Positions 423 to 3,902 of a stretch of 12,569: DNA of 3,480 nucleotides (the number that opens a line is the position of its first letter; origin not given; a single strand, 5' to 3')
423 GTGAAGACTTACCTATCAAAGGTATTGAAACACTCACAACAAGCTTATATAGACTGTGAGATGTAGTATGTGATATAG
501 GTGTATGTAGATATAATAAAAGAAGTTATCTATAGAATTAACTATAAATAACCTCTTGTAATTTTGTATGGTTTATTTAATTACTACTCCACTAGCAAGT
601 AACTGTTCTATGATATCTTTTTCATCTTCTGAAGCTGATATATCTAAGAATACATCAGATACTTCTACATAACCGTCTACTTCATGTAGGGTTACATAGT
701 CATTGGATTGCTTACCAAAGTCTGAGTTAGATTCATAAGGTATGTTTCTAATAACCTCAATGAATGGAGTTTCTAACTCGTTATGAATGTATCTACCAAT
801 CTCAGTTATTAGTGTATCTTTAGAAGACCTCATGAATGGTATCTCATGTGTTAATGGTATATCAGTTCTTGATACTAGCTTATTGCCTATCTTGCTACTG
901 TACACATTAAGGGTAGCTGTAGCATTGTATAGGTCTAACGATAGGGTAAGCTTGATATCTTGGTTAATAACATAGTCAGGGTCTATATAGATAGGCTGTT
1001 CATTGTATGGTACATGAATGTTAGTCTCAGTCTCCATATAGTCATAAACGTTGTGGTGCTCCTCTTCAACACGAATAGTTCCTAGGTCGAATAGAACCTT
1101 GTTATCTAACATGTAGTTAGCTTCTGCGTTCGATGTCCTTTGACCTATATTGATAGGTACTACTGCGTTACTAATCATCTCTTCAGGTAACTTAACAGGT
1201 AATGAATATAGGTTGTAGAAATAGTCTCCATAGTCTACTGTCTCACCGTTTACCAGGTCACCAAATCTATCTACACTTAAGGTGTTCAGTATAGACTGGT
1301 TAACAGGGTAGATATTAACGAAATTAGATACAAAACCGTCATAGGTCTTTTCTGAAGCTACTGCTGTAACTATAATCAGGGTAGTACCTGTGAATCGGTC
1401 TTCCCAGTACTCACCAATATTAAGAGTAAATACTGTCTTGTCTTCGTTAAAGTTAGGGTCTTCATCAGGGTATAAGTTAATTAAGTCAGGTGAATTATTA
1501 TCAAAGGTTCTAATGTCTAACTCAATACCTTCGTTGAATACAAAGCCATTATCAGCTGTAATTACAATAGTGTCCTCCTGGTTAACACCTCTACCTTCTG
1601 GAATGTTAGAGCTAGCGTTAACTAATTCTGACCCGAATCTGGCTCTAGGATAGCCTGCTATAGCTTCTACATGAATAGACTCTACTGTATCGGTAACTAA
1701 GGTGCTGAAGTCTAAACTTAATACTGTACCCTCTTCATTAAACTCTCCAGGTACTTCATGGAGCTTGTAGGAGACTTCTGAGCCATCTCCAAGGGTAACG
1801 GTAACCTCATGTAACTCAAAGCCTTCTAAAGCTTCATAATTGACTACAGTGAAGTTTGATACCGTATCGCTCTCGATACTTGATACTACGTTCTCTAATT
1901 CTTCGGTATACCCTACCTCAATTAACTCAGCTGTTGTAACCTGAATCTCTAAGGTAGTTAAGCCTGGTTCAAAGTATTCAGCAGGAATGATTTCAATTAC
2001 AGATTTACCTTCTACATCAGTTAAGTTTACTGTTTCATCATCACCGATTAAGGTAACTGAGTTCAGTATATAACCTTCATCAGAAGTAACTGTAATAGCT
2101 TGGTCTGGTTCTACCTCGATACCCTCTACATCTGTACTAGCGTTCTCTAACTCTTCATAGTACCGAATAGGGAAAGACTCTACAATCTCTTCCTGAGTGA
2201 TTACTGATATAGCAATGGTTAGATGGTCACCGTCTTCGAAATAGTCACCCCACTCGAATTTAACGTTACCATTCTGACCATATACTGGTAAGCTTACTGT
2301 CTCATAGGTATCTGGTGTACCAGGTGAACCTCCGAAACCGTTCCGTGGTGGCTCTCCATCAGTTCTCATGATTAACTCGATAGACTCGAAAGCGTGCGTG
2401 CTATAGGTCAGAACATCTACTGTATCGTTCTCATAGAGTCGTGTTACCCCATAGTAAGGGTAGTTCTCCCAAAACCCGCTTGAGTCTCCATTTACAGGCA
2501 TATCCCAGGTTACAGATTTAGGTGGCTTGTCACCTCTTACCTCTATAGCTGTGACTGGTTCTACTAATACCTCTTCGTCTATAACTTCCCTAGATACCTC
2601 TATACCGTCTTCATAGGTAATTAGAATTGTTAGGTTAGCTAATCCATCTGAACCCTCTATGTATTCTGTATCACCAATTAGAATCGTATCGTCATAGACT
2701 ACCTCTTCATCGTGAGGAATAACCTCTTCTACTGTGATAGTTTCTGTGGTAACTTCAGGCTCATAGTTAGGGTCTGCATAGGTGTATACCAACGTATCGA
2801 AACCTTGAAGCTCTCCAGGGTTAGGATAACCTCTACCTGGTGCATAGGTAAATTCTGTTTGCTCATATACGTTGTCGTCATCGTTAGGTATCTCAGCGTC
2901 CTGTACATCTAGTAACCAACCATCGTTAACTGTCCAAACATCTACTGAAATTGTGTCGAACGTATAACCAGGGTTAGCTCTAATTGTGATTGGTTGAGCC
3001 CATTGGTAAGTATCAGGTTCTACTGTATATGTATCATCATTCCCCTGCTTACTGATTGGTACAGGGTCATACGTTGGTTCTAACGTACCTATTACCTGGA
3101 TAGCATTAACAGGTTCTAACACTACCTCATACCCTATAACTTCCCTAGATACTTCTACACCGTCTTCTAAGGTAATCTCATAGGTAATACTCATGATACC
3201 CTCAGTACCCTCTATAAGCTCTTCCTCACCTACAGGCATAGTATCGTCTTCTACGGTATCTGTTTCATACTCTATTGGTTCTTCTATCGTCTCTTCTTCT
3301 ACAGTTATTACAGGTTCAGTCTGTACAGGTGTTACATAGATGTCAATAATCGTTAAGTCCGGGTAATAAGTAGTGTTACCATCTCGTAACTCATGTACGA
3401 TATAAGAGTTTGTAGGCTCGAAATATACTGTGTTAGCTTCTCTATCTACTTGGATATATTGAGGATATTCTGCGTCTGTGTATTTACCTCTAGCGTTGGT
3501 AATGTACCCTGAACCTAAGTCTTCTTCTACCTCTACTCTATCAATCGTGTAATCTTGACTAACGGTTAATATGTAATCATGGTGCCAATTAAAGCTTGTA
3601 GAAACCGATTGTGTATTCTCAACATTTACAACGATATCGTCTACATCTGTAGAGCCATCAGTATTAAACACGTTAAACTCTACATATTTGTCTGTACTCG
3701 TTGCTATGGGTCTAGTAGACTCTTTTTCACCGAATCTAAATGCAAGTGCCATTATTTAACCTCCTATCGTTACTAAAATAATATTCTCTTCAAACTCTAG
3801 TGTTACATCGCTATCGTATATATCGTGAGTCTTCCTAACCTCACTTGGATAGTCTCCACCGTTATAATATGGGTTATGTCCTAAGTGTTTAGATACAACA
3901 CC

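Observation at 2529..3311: Two G5 domains embedded in a phage tail protein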

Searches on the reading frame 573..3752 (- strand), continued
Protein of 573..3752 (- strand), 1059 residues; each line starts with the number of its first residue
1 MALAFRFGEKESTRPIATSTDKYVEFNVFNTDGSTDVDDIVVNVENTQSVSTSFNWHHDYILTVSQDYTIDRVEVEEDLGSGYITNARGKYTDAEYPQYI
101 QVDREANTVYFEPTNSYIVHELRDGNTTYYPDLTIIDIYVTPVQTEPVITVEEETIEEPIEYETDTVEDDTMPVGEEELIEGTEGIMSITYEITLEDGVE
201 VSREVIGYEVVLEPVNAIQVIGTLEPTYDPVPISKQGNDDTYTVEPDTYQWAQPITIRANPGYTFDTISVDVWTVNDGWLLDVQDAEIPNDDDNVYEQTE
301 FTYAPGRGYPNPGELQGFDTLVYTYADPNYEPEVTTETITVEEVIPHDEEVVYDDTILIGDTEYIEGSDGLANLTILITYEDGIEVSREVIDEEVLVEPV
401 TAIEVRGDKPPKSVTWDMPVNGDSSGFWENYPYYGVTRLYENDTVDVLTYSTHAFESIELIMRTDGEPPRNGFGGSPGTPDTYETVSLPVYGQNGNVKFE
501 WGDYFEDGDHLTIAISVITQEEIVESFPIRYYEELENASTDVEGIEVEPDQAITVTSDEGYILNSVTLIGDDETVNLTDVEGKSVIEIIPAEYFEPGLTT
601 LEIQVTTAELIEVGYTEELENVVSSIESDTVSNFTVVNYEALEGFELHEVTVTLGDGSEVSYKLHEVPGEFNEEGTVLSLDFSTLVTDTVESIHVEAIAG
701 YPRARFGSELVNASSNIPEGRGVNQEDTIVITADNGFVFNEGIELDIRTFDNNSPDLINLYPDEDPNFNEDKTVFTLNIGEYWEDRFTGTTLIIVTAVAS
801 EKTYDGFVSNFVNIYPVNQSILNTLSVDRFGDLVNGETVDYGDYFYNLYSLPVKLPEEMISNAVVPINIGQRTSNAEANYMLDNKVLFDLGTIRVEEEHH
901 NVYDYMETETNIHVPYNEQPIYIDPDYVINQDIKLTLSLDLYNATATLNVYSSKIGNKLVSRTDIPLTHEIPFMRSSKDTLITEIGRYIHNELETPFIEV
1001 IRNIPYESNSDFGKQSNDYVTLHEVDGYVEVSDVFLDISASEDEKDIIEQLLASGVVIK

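Call 73: fold_search(model_id=the predicted structure, library=pdb)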
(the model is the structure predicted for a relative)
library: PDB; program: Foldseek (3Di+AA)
matches with E <= 10: 813; with E <= 0.001: 27
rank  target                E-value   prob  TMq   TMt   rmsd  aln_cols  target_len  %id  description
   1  1c1z_A                1.1e-05  0.96  0.08  0.17  21.0       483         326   11  CRYSTAL STRUCTURE OF HUMAN BETA-2-GLYCOPROTEIN-I (APOLIPOPROTEIN-H) (released 1999-11-19)
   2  8cmt_C                1.3e-05  1.00  0.06  0.17  15.6       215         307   11  Structure of the plasma coagulation Factor XIII A2B2 heterotetrameric complex. (released 2024-09-11)
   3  6v08_A                2.4e-05  0.96  0.07  0.17  21.0       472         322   12  Crystal structure of human recombinant Beta-2 glycoprotein I (hrB2GPI) (released 2020-06-17)
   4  1qub_A                2.5e-05  0.98  0.08  0.18  20.1       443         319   11  CRYSTAL STRUCTURE OF THE GLYCOSYLATED FIVE-DOMAIN HUMAN BETA2-GLYCOPROTEIN I PURIFIED FROM BLOOD PLASMA (released 1999-10-08)
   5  6v06_A                3.4e-05  0.95  0.07  0.17  20.6       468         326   12  Crystal structure of Beta-2 glycoprotein I purified from plasma (pB2GPI) (released 2020-06-17)
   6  7mrs_A                4.6e-05  0.75  0.07  0.14  17.5       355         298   10  Zebrafish CNTN4 APPb complex (released 2022-01-05)
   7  3wcy_A                5.4e-05  0.84  0.05  0.14  22.3       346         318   12  Murine Ifnar1 in complex with interferon-beta (released 2013-07-24)
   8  7mrk_D                5.4e-05  0.82  0.06  0.14  18.7       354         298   10  Chicken CNTN4 APP complex (released 2022-01-05)
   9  7jik_A                6.0e-05  0.95  0.07  0.18  20.1       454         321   11  Human recombinant Beta-2-Glycoprotein 1 (released 2021-07-28)
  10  6mfa                  6.0e-05  0.69  0.06  0.12  34.3       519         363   11  Fragment of human fibronectin containing the 4th-7th type III domains (released 2019-09-18)
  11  6xay_B                7.4e-05  0.96  0.05  0.17  19.4       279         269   10  Structure of a fragment of human fibronectin containing the 10th, 11th and 12th type III domains (released 2021-06-09)
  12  5e53_B                1.2e-04  0.80  0.06  0.13  18.1       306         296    9  Crystal structure of chicken CNTN1 FN1-FN3 domains (released 2016-08-31)
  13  3r8q                  1.5e-04  0.84  0.07  0.16  18.0       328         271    9  Structure of Fibronectin domain 12-14 (released 2012-04-11)
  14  6v09_A                1.9e-04  0.90  0.08  0.17  18.9       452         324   11  Crystal structure of human recombinant Beta-2 glycoprotein I short tag (ST-B2GPI) (released 2020-06-17)
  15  6xay_A                1.9e-04  0.89  0.05  0.16  19.3       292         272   10  Structure of a fragment of human fibronectin containing the 10th, 11th and 12th type III domains (released 2021-06-09)
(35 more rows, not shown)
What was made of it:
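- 1335..2525 (-): X3-X6, aa 410-806. X3 has an unknown fold. X4, X5 and X6 are three related beta-sandwich (Ig/FN3-like) beads of about 90-100 aa. Foldseek hits are FN3, Ig and sushi arrays (call 73).
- On Astrithrvirus-like split tail knob, large subunit: Foldseek finds FN3 and Ig arrays (call 73).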

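Call 108: search_protein_families(library=ncbifam, proteins=[window:573-3752:-], max_evalue=0.01)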
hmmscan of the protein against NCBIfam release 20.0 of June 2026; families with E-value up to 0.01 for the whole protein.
window:573-3752:- (1059 aa): 0 families

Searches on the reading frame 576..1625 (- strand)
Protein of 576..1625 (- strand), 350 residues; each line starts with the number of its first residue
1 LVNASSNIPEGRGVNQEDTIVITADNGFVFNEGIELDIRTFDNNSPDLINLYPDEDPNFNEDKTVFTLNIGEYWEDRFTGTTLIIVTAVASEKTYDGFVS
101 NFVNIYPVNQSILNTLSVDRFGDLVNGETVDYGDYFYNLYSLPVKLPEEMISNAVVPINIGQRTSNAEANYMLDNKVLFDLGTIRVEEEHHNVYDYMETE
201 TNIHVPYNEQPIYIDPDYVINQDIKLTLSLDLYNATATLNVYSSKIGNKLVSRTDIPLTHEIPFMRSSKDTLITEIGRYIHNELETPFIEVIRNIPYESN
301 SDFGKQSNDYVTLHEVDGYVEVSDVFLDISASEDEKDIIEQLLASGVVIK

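Call 33: find_homologous_proteins(query=window:576-1625:-, max_evalue=0.001)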
Query window:576-1625:- (350 aa): 7 proteins with E <= 0.001 among 1694 candidates.
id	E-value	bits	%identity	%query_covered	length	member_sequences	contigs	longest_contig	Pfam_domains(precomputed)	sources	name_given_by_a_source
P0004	3.4e-68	249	40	100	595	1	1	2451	-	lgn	-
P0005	4.4e-41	160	36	100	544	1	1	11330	-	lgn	-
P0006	6.4e-40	156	37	75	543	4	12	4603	-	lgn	-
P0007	1.1e-33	135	35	72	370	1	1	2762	-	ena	-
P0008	1.1e-27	116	32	83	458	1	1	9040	-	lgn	-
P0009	4.1e-26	110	31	83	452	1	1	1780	-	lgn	-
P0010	6.6e-25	106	31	83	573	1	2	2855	-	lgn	-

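Call 34: find_encoding_contigs(protein=P0005, flank=10000, max_places=3)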
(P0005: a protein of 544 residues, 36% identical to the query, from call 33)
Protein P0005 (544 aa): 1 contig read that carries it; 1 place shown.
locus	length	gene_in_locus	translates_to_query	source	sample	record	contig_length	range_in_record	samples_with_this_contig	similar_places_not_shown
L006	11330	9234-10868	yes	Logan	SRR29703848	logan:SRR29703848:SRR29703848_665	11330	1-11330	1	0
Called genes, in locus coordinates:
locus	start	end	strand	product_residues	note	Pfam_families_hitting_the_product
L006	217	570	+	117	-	-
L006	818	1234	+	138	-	-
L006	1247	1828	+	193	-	-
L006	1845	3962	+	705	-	PF03175:DNA_pol_B_2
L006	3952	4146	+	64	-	-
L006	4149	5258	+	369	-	PF05894:Podovirus_Gp16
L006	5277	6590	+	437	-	PF05352:Phage_connector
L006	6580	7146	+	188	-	-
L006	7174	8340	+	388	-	PF25622:Phi29_MCP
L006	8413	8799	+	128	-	PF04883:HK97-gp10_like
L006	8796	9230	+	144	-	-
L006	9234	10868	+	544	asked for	-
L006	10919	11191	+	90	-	-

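Call 35: find_encoding_contigs(protein=P0008, flank=10000, max_places=3)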
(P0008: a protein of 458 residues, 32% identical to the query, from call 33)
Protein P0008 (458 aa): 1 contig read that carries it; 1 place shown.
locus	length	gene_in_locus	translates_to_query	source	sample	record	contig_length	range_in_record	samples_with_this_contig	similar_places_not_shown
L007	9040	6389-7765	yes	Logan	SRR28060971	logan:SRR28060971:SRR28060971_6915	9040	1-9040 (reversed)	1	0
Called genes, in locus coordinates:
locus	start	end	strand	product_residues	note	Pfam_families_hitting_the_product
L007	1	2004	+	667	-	?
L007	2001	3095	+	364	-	PF05894:Podovirus_Gp16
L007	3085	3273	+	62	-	-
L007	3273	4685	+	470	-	PF05352:Phage_connector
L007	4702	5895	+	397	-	PF25622:Phi29_MCP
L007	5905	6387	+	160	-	-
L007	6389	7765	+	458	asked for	-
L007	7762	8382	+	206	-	PF05257:CHAP, PF08230:CW_7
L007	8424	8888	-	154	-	-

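Call 36: find_encoding_contigs(protein=P0006, flank=10000, max_places=3)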
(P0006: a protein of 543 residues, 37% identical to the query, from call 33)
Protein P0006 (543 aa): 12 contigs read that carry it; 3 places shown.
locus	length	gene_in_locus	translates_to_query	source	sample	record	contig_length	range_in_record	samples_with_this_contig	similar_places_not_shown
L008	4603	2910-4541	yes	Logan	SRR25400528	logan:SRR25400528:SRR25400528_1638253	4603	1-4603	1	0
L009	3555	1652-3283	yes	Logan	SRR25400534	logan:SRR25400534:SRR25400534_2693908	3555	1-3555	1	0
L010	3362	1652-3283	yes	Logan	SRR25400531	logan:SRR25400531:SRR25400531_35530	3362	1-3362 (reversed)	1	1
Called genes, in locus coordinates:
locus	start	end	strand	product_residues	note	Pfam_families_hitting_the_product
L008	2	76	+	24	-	?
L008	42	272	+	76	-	PF02229:PC4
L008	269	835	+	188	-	-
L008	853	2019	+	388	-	PF25622:Phi29_MCP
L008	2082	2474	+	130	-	PF04883:HK97-gp10_like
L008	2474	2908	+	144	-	-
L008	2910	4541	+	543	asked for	-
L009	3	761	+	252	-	?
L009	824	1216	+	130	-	PF04883:HK97-gp10_like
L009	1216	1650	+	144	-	-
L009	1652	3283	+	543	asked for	-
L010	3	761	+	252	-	?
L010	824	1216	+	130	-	PF04883:HK97-gp10_like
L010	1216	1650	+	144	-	-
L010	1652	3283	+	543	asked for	-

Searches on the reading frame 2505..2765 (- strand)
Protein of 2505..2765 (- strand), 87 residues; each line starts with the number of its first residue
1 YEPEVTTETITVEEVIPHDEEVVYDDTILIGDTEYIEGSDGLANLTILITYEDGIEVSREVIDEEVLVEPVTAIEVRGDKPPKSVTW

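Call 9: search_protein_families(library=pfam, proteins=[window:2505-2765:-], max_evalue=1)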
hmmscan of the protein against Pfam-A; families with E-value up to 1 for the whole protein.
window:2505-2765:- (87 aa): 1 family
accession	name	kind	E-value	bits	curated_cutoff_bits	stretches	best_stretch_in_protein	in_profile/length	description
PF07501.17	G5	-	3.2e-16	59.7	23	1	7-80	1-75/75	G5 domain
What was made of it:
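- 2526..2747 (-): G5 domain copy 2 (aa 336-409). Pfam PF07501, E 3.2e-16, 59.7 bits when scored alone (call 9).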

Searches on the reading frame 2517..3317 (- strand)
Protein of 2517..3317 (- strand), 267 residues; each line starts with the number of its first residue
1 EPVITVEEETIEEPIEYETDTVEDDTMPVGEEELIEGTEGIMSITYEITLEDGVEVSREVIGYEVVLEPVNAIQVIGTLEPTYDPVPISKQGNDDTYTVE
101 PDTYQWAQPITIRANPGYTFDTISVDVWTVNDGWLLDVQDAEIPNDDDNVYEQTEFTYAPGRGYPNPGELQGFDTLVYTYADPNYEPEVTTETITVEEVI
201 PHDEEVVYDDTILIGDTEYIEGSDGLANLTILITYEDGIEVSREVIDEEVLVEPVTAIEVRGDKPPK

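Call 43: find_homologous_proteins(query=window:2517-3317:-, max_evalue=0.001)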
Query window:2517-3317:- (267 aa): 2 proteins with E <= 0.001 among 516 candidates.
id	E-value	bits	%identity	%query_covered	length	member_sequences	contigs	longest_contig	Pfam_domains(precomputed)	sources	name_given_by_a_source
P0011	1.2e-7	50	43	38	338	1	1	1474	PF07501.18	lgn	-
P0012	8.8e-6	44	32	39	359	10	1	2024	PF03990.21,PF07501.18,PF06725.18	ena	-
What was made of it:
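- One of the closest bacterial hits, P0012, has the DUF348-G5-3D architecture of RpfB/YabE-type proteins (call 43).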

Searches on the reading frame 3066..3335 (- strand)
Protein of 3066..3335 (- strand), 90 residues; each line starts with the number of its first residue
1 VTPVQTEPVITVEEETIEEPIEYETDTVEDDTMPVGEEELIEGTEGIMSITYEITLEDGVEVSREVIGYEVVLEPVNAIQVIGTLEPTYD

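Call 9: search_protein_families(library=pfam, proteins=[window:3066-3335:-], max_evalue=1)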
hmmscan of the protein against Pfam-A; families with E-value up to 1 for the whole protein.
window:3066-3335:- (90 aa): 1 family
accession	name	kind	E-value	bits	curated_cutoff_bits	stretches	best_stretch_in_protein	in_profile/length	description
PF07501.17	G5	-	4.6e-18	65.7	23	1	12-84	1-74/75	G5 domain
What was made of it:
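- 3084..3311 (-): G5 domain copy 1 (aa 148-223). Pfam PF07501, E 4.6e-18, 65.7 bits when scored alone (call 9).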

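Call 68: search_dna_similar(query=window:3084-3311:-, collection=phages, mode=protein, max_evalue=10, max_rows=25)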
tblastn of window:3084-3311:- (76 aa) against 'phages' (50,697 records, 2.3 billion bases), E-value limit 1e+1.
No match.
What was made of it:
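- tblastn of copy 1 against GenBank phages returned nothing, possibly because of low-complexity masking (call 68).
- Tried and rejected: Copy 1 found nothing (call 68).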
